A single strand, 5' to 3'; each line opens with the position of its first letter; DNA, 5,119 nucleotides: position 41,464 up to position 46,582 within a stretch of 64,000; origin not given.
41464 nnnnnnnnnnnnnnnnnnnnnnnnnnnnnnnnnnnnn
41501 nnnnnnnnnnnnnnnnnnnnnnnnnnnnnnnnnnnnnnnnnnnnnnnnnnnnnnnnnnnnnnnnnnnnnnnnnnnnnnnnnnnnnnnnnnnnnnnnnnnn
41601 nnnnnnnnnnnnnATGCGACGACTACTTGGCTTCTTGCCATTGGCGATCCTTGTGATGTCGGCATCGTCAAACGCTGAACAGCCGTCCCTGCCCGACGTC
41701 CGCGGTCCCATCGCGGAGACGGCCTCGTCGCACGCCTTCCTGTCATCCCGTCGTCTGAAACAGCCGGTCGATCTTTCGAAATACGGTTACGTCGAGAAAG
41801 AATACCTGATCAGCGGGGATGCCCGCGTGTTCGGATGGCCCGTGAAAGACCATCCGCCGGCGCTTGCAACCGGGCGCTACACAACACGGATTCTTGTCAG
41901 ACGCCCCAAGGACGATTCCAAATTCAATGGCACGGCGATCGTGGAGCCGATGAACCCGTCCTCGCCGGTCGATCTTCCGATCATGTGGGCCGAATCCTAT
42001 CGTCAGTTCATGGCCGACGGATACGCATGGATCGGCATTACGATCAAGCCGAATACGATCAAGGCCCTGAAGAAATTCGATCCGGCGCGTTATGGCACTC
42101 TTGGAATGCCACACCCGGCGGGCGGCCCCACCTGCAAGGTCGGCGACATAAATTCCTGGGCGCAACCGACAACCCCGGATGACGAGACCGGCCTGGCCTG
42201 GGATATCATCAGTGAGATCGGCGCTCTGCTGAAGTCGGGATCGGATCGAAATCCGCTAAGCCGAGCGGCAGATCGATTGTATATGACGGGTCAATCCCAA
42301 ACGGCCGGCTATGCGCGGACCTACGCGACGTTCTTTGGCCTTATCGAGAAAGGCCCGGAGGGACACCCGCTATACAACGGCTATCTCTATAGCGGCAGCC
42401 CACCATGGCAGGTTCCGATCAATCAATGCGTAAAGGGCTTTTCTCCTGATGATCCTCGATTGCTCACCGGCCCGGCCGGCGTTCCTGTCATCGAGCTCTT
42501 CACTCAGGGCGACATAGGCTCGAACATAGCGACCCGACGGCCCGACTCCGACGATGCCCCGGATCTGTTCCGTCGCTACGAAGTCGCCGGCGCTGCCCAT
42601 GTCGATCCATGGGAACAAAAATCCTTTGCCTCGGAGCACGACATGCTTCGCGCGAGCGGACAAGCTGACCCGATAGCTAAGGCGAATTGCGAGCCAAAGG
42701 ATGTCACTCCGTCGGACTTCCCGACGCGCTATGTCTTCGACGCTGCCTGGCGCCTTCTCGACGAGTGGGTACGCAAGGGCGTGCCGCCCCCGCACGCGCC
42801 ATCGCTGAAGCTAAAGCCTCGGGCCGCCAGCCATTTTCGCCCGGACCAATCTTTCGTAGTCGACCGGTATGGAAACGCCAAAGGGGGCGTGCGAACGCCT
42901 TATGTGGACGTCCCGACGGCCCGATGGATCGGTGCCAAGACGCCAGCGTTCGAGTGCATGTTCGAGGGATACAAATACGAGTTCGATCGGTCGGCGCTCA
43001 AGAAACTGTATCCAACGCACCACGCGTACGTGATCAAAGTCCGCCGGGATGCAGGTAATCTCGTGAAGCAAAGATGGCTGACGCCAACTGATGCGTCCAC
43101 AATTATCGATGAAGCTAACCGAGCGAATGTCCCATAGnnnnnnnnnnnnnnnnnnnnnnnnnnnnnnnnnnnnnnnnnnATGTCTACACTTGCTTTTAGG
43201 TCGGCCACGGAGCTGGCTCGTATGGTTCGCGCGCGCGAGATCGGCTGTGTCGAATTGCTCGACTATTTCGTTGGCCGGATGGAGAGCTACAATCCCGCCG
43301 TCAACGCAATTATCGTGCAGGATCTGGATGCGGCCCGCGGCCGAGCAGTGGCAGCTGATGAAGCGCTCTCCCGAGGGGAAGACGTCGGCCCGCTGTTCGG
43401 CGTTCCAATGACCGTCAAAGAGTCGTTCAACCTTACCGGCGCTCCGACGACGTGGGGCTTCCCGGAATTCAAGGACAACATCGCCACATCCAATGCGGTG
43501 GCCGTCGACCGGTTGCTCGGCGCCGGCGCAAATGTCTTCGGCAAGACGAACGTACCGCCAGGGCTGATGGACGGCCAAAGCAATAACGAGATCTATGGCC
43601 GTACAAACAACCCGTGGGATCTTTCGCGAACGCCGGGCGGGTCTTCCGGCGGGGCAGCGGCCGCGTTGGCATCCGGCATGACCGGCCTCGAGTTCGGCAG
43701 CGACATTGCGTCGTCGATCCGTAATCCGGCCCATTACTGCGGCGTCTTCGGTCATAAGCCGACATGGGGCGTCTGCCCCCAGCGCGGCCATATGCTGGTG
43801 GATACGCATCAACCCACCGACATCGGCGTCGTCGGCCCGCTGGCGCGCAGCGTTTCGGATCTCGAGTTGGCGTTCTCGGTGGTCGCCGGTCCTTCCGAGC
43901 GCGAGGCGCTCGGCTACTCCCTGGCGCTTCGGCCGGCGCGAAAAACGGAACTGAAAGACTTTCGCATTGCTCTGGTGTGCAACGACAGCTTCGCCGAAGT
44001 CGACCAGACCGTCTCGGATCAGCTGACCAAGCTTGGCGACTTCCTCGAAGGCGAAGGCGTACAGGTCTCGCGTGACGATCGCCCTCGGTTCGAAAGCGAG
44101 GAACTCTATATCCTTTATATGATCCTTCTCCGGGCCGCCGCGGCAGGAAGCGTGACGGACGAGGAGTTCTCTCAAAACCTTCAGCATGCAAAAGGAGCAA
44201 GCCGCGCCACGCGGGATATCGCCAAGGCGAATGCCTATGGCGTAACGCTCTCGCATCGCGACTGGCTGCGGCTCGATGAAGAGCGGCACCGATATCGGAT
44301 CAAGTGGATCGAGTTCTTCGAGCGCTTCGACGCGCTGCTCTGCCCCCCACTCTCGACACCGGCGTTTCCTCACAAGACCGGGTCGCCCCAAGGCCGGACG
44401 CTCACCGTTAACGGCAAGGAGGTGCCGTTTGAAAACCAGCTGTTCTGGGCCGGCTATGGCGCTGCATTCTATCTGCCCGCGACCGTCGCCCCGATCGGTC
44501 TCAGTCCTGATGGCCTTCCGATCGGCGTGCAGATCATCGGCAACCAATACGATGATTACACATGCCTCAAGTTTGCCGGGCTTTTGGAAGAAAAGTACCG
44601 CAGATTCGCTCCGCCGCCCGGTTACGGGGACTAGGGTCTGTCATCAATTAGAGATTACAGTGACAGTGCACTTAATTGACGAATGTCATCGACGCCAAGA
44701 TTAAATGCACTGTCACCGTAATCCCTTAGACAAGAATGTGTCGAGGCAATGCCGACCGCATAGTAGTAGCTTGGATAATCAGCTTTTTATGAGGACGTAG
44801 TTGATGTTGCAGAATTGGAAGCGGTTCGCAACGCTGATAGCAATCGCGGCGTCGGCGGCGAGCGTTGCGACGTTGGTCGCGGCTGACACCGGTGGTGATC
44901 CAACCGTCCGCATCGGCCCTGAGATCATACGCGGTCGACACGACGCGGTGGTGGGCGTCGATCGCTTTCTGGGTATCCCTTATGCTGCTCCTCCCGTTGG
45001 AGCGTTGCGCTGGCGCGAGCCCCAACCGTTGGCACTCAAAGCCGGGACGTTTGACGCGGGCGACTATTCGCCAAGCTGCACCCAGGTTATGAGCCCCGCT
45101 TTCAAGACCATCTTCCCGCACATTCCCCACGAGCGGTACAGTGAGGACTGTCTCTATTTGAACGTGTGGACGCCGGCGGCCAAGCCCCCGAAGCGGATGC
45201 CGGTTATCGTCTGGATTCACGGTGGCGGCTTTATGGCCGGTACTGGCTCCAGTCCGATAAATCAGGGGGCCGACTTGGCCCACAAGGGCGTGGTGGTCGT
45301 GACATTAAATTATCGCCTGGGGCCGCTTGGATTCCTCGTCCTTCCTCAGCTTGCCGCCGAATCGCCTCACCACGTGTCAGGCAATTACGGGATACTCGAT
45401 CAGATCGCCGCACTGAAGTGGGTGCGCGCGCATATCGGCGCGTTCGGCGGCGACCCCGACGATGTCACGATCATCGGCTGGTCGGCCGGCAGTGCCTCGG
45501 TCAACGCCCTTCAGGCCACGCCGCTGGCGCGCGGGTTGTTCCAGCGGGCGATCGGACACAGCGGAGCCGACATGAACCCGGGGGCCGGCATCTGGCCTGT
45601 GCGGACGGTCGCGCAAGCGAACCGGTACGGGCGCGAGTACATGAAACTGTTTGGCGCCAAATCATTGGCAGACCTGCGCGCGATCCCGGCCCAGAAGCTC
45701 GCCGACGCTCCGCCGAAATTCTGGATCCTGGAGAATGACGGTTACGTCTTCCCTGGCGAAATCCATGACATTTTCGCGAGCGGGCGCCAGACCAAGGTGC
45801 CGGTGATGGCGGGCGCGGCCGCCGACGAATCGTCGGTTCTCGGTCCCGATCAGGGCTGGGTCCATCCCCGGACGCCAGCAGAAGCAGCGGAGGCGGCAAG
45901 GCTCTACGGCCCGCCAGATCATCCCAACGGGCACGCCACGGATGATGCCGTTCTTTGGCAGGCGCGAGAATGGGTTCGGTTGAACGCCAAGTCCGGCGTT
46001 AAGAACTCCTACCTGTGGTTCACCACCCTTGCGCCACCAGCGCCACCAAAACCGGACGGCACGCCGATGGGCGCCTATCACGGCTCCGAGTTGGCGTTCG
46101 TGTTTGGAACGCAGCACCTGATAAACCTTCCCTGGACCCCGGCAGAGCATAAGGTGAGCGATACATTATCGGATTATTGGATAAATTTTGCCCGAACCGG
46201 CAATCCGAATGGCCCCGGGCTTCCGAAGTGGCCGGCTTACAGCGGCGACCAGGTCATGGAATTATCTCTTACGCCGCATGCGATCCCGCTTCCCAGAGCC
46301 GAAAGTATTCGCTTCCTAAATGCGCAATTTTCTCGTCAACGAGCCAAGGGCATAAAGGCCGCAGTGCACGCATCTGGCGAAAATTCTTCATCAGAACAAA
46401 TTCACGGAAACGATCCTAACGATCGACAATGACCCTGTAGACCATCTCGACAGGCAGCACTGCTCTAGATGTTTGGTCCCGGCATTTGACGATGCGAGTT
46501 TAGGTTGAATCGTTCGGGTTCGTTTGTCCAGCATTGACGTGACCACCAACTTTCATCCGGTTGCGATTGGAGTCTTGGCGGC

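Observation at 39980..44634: Operon of two tandem paralogous secreted alpha/beta-hydrolase-like proteins of unknown function plus an amidase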

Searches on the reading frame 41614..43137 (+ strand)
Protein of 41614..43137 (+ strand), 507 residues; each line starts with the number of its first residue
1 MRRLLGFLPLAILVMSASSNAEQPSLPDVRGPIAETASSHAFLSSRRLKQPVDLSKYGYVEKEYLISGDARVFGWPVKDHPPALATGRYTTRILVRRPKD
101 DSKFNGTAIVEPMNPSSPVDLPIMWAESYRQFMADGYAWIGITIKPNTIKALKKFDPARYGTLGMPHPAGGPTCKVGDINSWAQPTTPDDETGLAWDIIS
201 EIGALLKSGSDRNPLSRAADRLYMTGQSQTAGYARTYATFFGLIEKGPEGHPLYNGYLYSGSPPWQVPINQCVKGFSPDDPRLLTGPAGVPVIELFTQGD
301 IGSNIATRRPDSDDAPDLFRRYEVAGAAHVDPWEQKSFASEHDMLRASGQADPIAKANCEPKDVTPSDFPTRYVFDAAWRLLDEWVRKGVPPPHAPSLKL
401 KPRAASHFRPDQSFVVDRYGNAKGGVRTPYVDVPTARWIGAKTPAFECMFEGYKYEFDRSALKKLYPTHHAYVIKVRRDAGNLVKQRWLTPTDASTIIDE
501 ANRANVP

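Call 3: search_protein_families(library=pfam, proteins=[window:41614-43137:+], max_evalue=0.01)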
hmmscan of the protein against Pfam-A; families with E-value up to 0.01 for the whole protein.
window:41614-43137:+ (507 aa): 1 family
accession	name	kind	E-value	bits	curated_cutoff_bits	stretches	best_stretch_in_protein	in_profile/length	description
PF20091.5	Abhydrolase_10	-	6.2e-123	411.3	23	1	29-498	1-428/429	Alpha/beta hydrolase domain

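Call 5: search_protein_families(library=ncbifam, proteins=[window:41614-43137:+], max_evalue=0.01)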
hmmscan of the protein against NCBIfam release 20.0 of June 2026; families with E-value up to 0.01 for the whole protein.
window:41614-43137:+ (507 aa): 0 families

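Call 50: list_cluster_members(proteins=[P0001, window:41614-43137:+, window:43180-44634:+])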
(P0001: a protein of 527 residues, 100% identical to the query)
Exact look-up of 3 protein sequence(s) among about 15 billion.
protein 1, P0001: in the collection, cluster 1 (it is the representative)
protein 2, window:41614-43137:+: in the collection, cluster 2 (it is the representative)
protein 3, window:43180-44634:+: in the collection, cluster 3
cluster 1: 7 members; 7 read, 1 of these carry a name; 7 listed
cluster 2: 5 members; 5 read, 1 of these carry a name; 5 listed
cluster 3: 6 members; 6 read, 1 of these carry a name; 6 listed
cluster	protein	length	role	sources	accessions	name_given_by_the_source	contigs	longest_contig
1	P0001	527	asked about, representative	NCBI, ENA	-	-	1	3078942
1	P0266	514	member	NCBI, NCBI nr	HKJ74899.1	MAG TPA: alpha/beta hydrolase domain-containing protein [Alphaproteobacteria bacterium] | alpha/beta hydrolase domain-containing protein [Alphaproteobacteria bacterium]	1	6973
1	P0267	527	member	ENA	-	-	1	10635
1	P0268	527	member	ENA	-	-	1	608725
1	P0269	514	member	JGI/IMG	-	-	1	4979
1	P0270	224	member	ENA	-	-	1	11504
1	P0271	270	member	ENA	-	-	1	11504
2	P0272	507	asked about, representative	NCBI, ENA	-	-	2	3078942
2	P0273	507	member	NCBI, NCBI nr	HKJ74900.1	MAG TPA: alpha/beta hydrolase domain-containing protein [Alphaproteobacteria bacterium] | alpha/beta hydrolase domain-containing protein [Alphaproteobacteria bacterium]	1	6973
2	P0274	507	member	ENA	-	-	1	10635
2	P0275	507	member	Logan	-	-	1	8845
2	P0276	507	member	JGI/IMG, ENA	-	-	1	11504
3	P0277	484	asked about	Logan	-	-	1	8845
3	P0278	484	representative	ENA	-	-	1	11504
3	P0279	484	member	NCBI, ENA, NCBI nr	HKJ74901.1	MAG TPA: amidase [Alphaproteobacteria bacterium] | amidase [Alphaproteobacteria bacterium]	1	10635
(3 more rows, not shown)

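Call 52: search_protein_families(library=pfam, proteins=[window:41614-43137:+], max_evalue=10)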
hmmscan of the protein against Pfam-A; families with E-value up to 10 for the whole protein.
window:41614-43137:+ (507 aa): 1 family
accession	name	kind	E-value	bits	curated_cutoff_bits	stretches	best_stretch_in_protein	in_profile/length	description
PF20091.5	Abhydrolase_10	-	6.2e-123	411.3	23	1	29-498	1-428/429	Alpha/beta hydrolase domain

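Call 87: find_encoding_contigs(protein=window:41614-43137:+, flank=10000, max_places=4)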
Protein window:41614-43137:+ (507 aa): 1 contig read that carries it; 1 place shown.
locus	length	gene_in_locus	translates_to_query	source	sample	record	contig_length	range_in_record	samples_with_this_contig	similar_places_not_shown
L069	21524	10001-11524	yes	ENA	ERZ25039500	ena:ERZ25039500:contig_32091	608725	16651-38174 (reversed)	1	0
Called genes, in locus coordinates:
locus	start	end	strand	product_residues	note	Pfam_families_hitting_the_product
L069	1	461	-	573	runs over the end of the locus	PF07969:Amidohydro_3, PF01979:Amidohydro_1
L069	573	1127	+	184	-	-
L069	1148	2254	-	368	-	PF05222:AlaDh_PNT_N, PF01262:AlaDh_PNT_C, PF00070:Pyr_redox (weak), PF01488:Shikimate_DH (weak), PF02826:2-Hacid_dh_C (weak)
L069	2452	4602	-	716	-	PF07715:Plug, PF00593:TonB_dep_Rec_b-barrel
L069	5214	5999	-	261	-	PF09339:HTH_IclR, PF01614:IclR_C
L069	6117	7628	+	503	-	PF11794:HpaB_N, PF03241:HpaB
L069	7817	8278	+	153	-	PF01613:Flavin_Reduct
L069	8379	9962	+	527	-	PF20091:Abhydrolase_10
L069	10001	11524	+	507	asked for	PF20091:Abhydrolase_10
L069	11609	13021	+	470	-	PF01425:Amidase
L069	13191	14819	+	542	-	PF00135:COesterase, PF20434:BD-FAE, PF07859:Abhydrolase_3 (faint), PF00135:COesterase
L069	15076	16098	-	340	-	PF01636:APH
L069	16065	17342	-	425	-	PF03952:Enolase_N, PF00113:Enolase_C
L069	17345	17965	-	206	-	PF02826:2-Hacid_dh_C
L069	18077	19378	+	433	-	PF07690:MFS_1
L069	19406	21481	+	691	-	PF00933:Glyco_hydro_3, PF01915:Glyco_hydro_3_C (faint)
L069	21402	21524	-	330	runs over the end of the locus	PF00356:LacI, PF00532:Peripla_BP_1, PF13407:Peripla_BP_4 (weak), PF13377:Peripla_BP_3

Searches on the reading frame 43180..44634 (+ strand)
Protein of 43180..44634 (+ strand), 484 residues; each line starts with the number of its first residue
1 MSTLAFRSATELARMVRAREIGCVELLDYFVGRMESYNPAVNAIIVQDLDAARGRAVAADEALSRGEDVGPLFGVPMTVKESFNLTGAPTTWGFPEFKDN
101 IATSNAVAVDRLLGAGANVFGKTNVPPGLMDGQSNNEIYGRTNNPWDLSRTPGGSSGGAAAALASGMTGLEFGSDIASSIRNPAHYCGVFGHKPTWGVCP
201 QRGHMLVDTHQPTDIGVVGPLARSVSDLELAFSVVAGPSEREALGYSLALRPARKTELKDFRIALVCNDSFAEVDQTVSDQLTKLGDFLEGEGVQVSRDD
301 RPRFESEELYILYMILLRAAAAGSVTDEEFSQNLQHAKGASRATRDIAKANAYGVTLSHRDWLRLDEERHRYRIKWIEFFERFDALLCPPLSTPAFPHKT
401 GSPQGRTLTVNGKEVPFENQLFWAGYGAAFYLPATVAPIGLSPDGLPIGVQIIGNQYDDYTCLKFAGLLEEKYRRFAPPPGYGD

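Call 3: search_protein_families(library=pfam, proteins=[window:43180-44634:+], max_evalue=0.01)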
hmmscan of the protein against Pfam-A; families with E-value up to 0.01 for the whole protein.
window:43180-44634:+ (484 aa): 1 family
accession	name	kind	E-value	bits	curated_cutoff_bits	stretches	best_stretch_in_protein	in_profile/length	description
PF01425.27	Amidase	-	7.4e-96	322.3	27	1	25-463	1-445/445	Amidase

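Call 5: search_protein_families(library=ncbifam, proteins=[window:43180-44634:+], max_evalue=0.01)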
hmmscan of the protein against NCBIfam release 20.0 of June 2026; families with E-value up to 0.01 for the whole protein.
window:43180-44634:+ (484 aa): 26 families (the best 25 are shown)
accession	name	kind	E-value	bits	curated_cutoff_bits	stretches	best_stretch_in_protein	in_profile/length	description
NF004816.0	PRK06170.1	equivalog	7.8e-178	592.1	503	1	3-480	8-489/493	amidase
NF005687.0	PRK07487.1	subfamily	2.4e-86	290.4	428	1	8-476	9-459/468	amidase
NF005686.0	PRK07486.1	subfamily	5.4e-77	259.5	465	1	5-471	12-471/486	amidase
NF004815.0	PRK06169.1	equivalog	3.6e-72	243.4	506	1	3-474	6-460/471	amidase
NF005450.0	PRK07042.1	equivalog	1.4e-66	224.9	458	1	5-472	5-451/464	amidase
NF009119.0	PRK12470.1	equivalog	3.2e-64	217.7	498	1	1-471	3-450/462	amidase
NF006631.0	PRK09201.1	equivalog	3.1e-59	200.9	461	1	4-472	4-454/466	AtzE family amidohydrolase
TIGR02715.1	amido_AtzE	subfamily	4.7e-57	193.9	425.75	1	9-471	2-446/452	AtzE family amidohydrolase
NF005688.0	PRK07488.1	equivalog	1.9e-54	185.3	532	1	4-476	8-469/474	indoleacetamide hydrolase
NF004717.0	PRK06061.1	equivalog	1.6e-52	178.8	498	1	7-474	17-468/483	amidase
TIGR00132.1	gatA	equivalog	6.3e-50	170.3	481.1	2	14-315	3-299/466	Asp-tRNA(Asn)/Glu-tRNA(Gln) amidotransferase subunit GatA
NF005899.0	PRK07869.1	equivalog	4.3e-42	144.5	418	1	5-472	13-461/471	amidase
NF005565.0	PRK07235.1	subfamily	1.7e-41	142.4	545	2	66-297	82-314/506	amidase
NF005460.0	PRK07056.1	subfamily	1.1e-37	130.1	447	1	11-469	12-449/457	amidase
NF005127.0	PRK06565.1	equivalog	5.4e-36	124.2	575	1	8-236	10-242/570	amidase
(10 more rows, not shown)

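Call 7: search_solved_structures(query=window:43180-44634:+, max_evalue=1e-20)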
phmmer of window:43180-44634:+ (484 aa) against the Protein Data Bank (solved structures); distinct sequences matched with E-value up to 1e-20: 44.
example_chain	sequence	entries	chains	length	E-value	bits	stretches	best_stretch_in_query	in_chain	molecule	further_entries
9je9_A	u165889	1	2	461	9.2e-91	308.4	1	8-308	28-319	Amidase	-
9fvf_A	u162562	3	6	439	4.9e-86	292.8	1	8-313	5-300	Amidase UMG-SP3 | UMG-SP3 amidase | UMG-SP3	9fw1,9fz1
8s7z_A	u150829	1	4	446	1.4e-82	281.4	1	28-241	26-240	Urethanase umg-sp1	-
9giz_A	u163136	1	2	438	1.6e-82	281.3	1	28-241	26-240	UMG-SP-1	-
9sk0_A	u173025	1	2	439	7.6e-81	275.7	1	3-243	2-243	Urethanase 15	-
8xtb_A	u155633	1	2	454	2.6e-79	270.6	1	7-236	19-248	umgsp2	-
9fzw_A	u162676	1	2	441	2.7e-79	270.6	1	7-236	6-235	Urethanase UMG-SP2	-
8wdw_A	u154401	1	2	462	2.9e-79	270.5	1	7-236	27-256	UMG-SP2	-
8xtc_A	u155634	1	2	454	7.2e-79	269.2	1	7-236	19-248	umgsp2-mut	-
8es6_A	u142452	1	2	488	2.2e-70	241.2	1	1-483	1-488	Colibactin biosynthesis amidase ClbL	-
3h0l_A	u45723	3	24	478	3.5e-42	148.2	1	7-305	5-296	Glutamyl-tRNA(Gln) amidotransferase subunit A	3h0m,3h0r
5h6s_A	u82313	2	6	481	7e-40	140.6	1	8-468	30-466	Amidase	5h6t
8xac_A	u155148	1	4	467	1.1e-37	133.4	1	26-304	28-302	Amidase family protein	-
4yj6_A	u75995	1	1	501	5.6e-37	131.1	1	4-287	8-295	Aryl acylamidase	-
4yji_A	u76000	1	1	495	1.4e-36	129.7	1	4-287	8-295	Aryl acylamidase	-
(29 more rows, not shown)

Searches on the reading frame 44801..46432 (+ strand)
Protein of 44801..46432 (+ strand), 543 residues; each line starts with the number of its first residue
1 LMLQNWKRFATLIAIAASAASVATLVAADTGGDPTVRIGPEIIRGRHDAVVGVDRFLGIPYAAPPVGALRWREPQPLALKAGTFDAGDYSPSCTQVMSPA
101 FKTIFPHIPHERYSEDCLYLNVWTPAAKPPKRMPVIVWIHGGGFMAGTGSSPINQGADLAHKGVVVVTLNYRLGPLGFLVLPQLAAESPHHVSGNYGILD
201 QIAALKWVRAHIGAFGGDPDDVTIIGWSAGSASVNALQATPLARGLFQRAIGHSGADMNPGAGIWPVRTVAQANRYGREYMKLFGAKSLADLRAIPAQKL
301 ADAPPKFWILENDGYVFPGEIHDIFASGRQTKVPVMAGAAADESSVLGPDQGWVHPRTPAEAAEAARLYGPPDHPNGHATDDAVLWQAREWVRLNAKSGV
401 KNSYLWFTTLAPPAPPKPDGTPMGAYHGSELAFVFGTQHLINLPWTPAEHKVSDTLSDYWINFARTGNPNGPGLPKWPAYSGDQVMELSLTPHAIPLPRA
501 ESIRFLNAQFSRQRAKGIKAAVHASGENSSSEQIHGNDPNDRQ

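Call 3: search_protein_families(library=pfam, proteins=[window:44801-46432:+], max_evalue=0.01)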
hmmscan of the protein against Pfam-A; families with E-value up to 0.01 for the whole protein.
window:44801-46432:+ (543 aa): 3 families
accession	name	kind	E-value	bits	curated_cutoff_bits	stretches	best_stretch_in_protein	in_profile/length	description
PF00135.34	COesterase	-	1.9e-97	327.8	27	2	43-346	12-319/515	Carboxylesterase family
PF20434.5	BD-FAE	-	5.9e-12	46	26.8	1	121-231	2-100/215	BD-FAE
PF07859.19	Abhydrolase_3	-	1.5e-08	35.1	25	2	136-175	1-41/210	alpha/beta hydrolase fold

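Call 5: search_protein_families(library=ncbifam, proteins=[window:44801-46432:+], max_evalue=0.01)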
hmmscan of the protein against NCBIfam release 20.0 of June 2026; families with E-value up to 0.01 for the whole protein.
window:44801-46432:+ (543 aa): 5 families
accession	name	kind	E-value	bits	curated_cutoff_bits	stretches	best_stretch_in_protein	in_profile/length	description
NF058653.1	LipP1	equivalog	7.7e-11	41.4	350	1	120-232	60-156/300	LipP1 family hormone-sensitive lipase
NF052354.1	EstLipQMycob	equivalog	3.4e-07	29.3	700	1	120-240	151-257/418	esterase LipQ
NF058650.1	GCSAG_HSLs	subfamily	0.00027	20.6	410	1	128-175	80-128/314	GCSAG motif subfamily hormone-sensitive lipase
NF058649.1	GTSAG_HSLs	subfamily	0.0011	18.4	380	1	124-175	81-132/312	GTSAG motif subfamily hormone-sensitive lipase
NF033149.0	CHL_hydrolase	equivalog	0.0044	16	500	0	130-235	72-163/310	chloramphenicol hydrolase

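Call 71: search_solved_structures(query=window:44801-46432:+, max_evalue=1e-30)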
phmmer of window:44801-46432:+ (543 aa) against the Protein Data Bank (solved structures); distinct sequences matched with E-value up to 1e-30: 147 (the best 60 are shown).
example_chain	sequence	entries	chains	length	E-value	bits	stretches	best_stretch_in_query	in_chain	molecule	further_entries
1qe3_A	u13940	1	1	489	3.1e-66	227.6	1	51-483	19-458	PARA-NITROBENZYL ESTERASE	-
8wdm_A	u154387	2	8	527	1.2e-65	225.6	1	25-357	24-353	Carboxylic ester hydrolase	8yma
8xrz_A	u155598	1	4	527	3.7e-65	224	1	25-357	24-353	Carboxylic ester hydrolase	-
1c7j_A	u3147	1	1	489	4.5e-65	223.7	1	51-483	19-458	PROTEIN (PARA-NITROBENZYL ESTERASE)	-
6emi_A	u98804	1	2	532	2e-64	221.6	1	43-318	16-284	Cholinesterase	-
1c7i_A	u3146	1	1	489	4.1e-64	220.6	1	51-483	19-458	PROTEIN (PARA-NITROBENZYL ESTERASE)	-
5hq3_B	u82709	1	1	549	3e-63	217.7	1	53-285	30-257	Acetylcholinesterase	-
5hq3_A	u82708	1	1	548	3.3e-63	217.6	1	53-285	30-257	Acetylcholinesterase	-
4qww_A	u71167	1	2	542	8.1e-62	213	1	53-391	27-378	Acetylcholinesterase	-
8s6d_A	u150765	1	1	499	1.1e-60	209.3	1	53-346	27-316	Fumonisin B1 esterase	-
1k4y_A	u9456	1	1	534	2.9e-60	207.9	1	54-257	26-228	LIVER CARBOXYLESTERASE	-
2w6c_X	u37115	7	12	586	4.3e-60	207.3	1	53-346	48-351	ACETYLCHOLINESTERASE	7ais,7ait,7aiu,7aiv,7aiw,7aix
9hgz_A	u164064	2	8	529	4.4e-60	207.3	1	43-319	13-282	Carboxylic ester hydrolase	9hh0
6g1u_A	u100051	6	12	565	5.4e-60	207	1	53-346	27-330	Acetylcholinesterase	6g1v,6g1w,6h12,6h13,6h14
2dqy_A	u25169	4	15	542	1e-59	206.1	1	53-258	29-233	Liver carboxylesterase 1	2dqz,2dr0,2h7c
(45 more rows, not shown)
